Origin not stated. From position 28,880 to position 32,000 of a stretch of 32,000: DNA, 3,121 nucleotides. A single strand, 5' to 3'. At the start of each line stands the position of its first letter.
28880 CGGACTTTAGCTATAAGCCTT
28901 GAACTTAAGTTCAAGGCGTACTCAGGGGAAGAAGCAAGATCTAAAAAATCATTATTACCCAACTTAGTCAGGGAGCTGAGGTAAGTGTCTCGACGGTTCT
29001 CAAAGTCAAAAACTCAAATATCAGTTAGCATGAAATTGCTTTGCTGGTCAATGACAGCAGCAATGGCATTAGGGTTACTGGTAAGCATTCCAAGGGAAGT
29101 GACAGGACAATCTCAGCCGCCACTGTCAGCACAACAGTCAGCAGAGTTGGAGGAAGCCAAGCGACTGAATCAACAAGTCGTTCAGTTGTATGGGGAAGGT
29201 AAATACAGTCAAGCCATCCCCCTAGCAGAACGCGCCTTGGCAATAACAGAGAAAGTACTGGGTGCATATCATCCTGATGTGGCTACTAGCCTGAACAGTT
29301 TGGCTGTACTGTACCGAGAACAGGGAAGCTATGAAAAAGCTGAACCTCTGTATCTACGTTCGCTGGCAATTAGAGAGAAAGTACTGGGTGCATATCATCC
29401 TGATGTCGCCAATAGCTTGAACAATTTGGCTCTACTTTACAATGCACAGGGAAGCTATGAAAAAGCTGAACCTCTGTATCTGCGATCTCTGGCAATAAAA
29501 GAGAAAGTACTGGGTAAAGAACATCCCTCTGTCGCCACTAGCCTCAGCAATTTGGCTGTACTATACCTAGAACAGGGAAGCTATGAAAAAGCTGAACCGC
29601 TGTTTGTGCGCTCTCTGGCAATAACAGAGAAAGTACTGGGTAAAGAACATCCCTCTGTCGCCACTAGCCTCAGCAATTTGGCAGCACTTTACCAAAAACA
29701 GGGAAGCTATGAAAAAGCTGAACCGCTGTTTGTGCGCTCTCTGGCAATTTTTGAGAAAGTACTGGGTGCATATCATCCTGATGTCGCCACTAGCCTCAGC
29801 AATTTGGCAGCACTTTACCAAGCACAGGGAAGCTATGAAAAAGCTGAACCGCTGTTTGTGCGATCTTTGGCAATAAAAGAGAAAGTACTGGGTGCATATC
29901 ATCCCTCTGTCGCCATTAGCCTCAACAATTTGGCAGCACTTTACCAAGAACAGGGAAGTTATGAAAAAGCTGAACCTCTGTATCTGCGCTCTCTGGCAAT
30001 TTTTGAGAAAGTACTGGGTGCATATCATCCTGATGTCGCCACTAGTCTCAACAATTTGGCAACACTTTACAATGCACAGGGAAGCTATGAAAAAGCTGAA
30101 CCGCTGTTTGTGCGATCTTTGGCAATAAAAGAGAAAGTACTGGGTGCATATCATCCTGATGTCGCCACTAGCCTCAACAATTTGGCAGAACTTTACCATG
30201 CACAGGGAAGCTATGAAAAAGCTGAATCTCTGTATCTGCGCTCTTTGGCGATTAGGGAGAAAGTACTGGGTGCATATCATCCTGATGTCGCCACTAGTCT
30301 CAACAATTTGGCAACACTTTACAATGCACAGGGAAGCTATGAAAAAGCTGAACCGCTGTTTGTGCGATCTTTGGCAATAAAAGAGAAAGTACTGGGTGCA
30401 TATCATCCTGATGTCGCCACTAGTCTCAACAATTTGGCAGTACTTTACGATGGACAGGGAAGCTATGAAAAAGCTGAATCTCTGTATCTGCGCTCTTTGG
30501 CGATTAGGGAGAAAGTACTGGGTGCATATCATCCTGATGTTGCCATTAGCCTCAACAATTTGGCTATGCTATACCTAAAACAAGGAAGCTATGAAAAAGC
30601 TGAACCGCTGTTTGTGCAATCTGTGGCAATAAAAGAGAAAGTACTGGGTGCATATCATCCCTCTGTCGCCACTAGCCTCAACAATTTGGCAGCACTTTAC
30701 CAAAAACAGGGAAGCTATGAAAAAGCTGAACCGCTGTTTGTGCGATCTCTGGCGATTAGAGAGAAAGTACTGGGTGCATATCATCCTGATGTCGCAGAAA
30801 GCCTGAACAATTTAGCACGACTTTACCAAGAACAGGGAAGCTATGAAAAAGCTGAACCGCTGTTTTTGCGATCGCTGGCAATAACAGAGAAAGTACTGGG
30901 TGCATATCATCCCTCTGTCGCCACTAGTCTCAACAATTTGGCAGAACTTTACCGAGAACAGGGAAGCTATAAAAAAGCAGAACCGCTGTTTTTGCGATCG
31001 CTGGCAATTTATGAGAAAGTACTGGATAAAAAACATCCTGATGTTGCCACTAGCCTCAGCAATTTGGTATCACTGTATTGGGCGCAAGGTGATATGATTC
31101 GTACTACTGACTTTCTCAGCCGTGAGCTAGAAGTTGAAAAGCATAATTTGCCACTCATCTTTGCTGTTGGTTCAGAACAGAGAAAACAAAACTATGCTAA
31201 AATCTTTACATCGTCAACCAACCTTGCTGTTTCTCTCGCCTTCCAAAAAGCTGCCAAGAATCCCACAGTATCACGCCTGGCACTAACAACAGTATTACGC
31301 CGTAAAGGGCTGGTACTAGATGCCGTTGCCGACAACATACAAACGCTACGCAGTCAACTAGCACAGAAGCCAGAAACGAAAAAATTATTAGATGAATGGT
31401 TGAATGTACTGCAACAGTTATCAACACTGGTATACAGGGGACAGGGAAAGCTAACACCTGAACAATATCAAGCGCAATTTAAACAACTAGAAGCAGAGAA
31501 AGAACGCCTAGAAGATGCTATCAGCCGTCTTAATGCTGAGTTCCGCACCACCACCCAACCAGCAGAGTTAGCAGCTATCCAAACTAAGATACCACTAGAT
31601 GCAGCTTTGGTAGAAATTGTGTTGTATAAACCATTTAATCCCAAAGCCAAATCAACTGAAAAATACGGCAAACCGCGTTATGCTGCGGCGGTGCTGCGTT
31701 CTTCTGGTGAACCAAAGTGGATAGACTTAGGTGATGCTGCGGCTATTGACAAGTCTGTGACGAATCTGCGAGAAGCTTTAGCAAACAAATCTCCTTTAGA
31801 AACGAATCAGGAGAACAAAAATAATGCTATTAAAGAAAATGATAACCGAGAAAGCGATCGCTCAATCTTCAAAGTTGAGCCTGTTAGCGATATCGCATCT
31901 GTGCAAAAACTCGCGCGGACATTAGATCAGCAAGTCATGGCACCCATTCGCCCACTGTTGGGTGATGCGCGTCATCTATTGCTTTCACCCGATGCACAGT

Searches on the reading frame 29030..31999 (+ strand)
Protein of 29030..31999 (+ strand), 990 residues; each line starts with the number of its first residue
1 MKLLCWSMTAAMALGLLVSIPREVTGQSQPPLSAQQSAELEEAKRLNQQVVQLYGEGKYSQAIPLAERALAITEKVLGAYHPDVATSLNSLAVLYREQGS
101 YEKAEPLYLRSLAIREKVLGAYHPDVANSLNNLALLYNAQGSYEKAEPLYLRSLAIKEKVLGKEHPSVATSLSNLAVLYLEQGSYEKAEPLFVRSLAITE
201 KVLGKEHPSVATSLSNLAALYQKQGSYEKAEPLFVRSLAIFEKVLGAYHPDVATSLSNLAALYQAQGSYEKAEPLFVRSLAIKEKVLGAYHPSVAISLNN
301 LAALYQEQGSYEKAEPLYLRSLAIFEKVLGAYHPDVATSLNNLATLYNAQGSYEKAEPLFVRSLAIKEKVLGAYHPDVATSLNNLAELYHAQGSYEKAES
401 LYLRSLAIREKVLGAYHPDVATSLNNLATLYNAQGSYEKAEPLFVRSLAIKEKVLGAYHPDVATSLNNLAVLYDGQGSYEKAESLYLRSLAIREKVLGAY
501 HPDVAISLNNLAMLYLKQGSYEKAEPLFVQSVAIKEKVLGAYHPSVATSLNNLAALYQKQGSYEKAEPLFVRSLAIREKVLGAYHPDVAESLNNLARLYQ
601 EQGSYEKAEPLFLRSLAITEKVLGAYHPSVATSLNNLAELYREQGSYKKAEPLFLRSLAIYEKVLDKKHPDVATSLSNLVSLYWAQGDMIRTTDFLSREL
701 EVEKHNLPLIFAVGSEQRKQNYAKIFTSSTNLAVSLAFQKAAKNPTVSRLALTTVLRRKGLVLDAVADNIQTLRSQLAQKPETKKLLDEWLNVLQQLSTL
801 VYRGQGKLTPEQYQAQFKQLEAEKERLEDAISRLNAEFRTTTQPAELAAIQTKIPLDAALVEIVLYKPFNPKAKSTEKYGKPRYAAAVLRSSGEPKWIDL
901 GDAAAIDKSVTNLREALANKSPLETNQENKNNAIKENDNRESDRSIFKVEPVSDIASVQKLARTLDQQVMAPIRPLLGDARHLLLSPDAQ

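Call 60: search_protein_families(library=pfam, proteins=[window:29030-31999:+], max_evalue=0.001)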
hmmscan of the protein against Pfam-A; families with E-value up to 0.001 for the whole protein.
window:29030-31999:+ (990 aa): 20 families
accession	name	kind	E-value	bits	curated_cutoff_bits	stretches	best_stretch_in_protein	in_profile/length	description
PF13424.12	TPR_12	-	3e-291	941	30.1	15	587-663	1-77/77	Tetratricopeptide repeat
PF24885.1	TPR_NPHP3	-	3.4e-232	766.9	100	13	488-579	124-215/239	Nephrocystin-3 TPR domain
PF13374.12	TPR_10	-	4.2e-195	627.6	27.5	15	546-587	1-42/42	Tetratricopeptide repeat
PF13176.12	TPR_7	-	4e-78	251.4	27.9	5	381-412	1-32/36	Tetratricopeptide repeat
PF00515.34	TPR_1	-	1.2e-75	246.9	27.8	6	548-578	2-32/34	Tetratricopeptide repeat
PF07719.23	TPR_2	-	8.9e-56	181.9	27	0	589-619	1-31/34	Tetratricopeptide repeat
PF13432.12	TPR_16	-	5.4e-50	167.8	32.7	2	53-114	7-60/65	Tetratricopeptide repeat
PF13181.12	TPR_8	-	1.7e-44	146.6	25.7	0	589-619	1-31/34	Tetratricopeptide repeat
PF13431.12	TPR_17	-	2.6e-43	143.1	24.4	0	584-609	8-33/34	Tetratricopeptide repeat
PF17874.7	TPR_MalT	-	1.6e-36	126.7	45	5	126-237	79-187/336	MalT-like TPR region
PF07721.20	TPR_4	-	1.2e-31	106.5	27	0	382-401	4-23/26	Tetratricopeptide repeat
PF14559.12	TPR_19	-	6.9e-29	100.4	25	0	559-614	3-50/68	Tetratricopeptide repeat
PF13428.12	TPR_14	-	1e-28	97.3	23.5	0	385-408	7-30/44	Tetratricopeptide repeat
PF06718.16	DUF1203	-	4.9e-12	46.6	27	0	637-693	25-77/116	Protein of unknown function (DUF1203)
PF07720.18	TPR_3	-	1.2e-09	38.4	20.7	0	301-318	7-24/34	Tetratricopeptide repeat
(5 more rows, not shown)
